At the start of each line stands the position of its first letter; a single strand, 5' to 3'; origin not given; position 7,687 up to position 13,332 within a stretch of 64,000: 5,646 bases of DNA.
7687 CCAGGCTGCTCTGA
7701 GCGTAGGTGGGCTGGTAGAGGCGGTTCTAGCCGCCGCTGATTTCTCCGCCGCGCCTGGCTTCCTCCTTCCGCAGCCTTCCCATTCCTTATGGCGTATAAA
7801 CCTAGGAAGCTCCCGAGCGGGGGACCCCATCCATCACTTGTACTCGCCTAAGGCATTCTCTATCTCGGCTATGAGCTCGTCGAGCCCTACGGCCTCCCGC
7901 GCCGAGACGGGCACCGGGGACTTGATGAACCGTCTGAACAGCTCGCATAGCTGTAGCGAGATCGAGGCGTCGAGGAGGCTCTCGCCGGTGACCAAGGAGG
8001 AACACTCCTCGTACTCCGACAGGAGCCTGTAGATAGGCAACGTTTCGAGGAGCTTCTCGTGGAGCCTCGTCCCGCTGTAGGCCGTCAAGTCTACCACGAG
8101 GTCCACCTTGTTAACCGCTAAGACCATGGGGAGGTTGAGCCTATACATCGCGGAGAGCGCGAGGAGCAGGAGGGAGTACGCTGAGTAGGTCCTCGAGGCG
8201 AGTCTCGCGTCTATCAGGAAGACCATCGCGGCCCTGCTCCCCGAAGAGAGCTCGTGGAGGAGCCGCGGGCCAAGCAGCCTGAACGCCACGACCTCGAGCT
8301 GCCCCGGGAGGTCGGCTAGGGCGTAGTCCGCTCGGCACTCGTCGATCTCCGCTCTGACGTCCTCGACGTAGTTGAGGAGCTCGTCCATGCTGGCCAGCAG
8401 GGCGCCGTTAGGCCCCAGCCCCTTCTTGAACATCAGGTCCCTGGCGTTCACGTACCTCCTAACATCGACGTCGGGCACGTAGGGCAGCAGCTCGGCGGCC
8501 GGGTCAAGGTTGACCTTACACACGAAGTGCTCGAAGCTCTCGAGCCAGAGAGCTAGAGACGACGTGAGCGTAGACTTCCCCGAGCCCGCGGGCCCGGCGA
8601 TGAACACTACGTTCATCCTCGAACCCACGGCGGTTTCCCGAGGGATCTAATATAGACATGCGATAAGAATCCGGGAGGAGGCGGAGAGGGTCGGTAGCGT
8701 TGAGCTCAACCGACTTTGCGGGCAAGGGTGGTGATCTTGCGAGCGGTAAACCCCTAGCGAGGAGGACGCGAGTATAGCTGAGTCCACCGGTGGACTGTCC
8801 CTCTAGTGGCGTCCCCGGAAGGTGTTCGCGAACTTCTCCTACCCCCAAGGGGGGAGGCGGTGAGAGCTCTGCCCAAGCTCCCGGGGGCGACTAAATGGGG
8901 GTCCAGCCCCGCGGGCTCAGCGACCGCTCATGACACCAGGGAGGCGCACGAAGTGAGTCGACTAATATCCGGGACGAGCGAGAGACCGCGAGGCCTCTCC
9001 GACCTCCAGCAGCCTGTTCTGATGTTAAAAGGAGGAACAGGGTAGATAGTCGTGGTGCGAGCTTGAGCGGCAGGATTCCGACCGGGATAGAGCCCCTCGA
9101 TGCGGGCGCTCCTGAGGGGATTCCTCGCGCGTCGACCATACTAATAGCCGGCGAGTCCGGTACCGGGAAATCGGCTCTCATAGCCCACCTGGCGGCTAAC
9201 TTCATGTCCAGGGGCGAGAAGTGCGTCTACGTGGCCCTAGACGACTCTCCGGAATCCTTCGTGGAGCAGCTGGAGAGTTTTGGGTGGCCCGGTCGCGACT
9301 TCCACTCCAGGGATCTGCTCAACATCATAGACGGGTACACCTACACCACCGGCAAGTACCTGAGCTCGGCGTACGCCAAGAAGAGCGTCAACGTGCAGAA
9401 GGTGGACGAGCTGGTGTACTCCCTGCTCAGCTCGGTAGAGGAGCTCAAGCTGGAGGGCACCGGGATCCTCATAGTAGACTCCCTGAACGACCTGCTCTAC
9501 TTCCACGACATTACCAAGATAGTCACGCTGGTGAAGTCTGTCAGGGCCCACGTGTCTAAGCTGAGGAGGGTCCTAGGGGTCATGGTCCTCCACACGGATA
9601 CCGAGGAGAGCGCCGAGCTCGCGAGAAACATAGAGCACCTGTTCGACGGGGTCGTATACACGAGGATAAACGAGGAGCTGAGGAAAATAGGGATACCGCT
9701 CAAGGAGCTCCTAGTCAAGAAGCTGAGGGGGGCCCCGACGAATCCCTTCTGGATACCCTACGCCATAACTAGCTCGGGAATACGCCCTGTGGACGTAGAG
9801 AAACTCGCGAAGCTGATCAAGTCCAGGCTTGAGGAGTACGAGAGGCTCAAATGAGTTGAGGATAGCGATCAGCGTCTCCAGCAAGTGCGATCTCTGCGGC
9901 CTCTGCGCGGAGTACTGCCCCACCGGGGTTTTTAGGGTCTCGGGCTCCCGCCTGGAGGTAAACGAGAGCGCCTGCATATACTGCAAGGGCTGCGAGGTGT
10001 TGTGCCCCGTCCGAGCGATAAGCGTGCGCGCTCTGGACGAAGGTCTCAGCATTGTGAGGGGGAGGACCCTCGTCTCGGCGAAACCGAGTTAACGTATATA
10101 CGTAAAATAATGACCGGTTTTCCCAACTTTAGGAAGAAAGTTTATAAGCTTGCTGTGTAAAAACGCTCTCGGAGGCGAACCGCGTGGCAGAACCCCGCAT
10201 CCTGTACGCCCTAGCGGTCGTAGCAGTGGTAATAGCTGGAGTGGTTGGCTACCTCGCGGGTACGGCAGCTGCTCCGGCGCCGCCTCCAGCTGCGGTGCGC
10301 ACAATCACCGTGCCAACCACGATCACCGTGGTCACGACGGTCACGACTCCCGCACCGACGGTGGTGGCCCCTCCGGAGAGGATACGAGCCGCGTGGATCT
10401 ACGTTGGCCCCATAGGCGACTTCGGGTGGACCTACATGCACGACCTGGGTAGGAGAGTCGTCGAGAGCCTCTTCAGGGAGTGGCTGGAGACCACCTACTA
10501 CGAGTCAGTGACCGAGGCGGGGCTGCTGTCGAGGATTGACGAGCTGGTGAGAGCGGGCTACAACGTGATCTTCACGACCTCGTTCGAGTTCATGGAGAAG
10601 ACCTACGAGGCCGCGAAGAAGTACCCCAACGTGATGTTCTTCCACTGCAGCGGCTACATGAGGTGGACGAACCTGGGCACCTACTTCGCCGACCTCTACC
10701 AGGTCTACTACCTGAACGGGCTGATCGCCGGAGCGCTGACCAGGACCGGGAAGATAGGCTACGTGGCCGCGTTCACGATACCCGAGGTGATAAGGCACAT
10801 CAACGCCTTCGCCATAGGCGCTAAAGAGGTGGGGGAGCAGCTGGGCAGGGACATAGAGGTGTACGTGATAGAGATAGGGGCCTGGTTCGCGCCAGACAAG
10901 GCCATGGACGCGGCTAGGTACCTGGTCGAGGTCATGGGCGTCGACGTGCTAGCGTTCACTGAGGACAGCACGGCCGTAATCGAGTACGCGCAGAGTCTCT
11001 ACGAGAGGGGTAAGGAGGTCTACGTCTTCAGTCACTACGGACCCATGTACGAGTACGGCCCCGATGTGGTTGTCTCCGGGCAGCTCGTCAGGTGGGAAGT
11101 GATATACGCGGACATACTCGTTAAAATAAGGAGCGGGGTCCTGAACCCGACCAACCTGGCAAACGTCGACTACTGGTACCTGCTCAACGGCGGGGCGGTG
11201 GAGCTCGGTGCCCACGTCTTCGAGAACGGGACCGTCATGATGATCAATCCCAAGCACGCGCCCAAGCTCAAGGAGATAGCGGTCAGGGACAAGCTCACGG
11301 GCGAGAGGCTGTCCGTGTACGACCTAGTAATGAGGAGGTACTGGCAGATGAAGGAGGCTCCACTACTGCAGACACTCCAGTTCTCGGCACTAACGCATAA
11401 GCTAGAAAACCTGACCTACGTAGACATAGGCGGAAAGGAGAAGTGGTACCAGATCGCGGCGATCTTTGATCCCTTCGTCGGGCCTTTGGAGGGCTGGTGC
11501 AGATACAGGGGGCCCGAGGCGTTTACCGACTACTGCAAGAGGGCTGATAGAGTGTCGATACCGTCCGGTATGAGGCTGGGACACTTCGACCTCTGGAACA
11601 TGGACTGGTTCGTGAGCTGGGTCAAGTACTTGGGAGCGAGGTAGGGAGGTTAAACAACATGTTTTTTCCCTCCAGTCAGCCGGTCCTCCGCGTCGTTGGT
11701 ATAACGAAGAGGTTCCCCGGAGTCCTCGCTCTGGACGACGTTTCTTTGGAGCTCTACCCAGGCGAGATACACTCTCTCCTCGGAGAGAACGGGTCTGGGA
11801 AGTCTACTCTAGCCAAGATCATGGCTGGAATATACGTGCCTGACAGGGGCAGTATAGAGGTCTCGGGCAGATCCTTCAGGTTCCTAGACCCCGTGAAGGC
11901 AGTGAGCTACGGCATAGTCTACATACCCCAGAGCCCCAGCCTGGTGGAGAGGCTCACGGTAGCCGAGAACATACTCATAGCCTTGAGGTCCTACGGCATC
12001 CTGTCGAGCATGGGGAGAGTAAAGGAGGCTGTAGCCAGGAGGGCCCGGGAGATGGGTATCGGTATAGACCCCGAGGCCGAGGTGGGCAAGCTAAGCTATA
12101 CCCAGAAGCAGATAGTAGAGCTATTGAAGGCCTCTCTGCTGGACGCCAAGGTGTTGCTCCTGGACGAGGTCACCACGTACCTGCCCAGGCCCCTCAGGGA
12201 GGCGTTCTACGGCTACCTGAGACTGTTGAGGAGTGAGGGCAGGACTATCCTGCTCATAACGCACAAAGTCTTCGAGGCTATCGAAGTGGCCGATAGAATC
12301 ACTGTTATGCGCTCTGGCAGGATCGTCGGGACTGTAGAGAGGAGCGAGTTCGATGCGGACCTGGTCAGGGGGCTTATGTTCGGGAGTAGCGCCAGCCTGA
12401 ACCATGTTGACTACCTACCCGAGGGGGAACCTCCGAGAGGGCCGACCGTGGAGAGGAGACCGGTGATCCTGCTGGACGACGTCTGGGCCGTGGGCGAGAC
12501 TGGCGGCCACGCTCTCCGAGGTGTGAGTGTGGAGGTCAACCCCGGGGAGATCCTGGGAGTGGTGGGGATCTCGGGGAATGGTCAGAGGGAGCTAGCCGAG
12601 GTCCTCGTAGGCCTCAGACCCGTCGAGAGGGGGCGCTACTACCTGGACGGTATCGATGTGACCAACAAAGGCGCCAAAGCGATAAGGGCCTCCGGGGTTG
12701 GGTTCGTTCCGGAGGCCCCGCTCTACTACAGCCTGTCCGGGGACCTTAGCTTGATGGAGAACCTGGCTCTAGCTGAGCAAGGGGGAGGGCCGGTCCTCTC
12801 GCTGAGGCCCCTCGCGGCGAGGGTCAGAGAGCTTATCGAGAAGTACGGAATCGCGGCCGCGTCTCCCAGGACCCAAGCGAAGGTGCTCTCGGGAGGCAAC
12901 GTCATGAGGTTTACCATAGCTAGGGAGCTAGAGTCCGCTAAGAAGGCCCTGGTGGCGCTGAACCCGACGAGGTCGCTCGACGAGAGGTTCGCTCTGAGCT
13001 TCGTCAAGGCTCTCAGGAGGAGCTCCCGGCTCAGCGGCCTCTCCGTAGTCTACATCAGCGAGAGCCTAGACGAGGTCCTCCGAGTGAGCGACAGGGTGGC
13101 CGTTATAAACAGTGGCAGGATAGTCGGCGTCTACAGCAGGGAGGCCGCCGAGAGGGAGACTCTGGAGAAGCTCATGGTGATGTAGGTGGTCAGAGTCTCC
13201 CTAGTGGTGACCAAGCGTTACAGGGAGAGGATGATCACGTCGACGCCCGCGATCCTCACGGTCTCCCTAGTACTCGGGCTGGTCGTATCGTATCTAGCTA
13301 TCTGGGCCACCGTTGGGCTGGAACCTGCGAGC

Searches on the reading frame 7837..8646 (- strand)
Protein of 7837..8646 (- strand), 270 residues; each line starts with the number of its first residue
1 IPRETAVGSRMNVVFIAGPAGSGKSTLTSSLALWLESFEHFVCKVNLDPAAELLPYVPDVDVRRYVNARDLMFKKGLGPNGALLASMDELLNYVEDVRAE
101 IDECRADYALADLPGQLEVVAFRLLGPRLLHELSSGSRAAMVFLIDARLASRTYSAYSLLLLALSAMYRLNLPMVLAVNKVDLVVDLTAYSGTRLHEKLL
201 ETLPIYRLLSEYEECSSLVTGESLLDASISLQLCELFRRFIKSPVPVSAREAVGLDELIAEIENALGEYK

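Call 51: search_protein_families(library=pfam, proteins=[window:7837-8646:-], max_evalue=0.00001)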
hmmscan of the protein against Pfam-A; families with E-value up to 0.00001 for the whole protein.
window:7837-8646:- (270 aa): 1 family
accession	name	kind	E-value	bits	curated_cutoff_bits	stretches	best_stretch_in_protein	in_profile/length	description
PF03029.23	ATP_bind_1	-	3.9e-47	161.5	27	1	16-267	1-239/240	Conserved hypothetical ATP binding protein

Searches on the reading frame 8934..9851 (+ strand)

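Call 51: search_protein_families(library=pfam, proteins=[window:8934-9851:+], max_evalue=0.00001)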
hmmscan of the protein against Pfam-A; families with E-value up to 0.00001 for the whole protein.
window:8934-9851:+ (306 aa): 3 families
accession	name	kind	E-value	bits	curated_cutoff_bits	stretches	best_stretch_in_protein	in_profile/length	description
PF06745.19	ATPase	-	1.9e-31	109.6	26.6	1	48-284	1-225/231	KaiC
PF24336.1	DUF7504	-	2.5e-06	28.5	27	1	67-241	2-177/179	Family of unknown function (DUF7504)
PF20720.3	nSTAND3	-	9.5e-06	25.8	27.2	0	67-107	18-55/155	Novel STAND NTPase 3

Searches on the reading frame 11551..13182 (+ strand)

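Call 51: search_protein_families(library=pfam, proteins=[window:11551-13182:+], max_evalue=0.00001)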
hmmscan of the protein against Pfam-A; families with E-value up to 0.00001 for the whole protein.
window:11551-13182:+ (544 aa): 1 family
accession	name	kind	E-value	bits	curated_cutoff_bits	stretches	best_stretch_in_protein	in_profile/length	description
PF00005.33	ABC_tran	-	3.5e-43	147.9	25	2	61-208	1-136/137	ABC transporter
